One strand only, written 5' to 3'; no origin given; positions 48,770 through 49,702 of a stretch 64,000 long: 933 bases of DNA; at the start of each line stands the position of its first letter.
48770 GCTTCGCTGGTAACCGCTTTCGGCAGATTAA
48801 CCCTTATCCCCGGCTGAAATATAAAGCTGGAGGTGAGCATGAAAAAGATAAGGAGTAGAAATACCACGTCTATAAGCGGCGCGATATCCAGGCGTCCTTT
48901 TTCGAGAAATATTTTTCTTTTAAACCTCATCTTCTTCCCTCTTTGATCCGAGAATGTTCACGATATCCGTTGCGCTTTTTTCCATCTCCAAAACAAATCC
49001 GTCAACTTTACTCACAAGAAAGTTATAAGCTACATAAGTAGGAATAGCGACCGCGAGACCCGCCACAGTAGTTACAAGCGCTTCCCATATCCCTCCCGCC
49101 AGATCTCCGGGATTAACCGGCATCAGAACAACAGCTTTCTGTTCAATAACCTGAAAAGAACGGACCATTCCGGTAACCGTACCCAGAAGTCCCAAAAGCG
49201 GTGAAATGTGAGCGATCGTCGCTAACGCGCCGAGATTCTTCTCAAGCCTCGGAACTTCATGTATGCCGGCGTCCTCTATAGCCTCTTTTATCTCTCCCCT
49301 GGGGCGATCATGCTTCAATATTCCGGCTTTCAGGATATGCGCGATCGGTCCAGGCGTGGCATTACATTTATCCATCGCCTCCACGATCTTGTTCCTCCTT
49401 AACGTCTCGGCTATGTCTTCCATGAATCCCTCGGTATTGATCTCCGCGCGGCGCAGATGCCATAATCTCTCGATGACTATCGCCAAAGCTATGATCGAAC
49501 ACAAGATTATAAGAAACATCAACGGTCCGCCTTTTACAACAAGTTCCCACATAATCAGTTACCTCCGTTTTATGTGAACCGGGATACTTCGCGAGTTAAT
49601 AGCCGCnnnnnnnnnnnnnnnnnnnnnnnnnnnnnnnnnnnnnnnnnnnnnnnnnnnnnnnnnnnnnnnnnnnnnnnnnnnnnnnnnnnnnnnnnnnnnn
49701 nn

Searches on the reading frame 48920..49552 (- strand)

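Call 50: search_protein_families(library=pfam, proteins=[window:48920-49552:-], max_evalue=0.001)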
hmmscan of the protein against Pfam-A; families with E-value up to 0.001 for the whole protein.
window:48920-49552:- (210 aa): 1 family
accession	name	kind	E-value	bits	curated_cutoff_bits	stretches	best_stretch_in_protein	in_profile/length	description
PF01618.21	MotA_ExbB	-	1.3e-31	109.4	22.9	1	68-191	4-126/127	MotA/TolQ/ExbB proton channel family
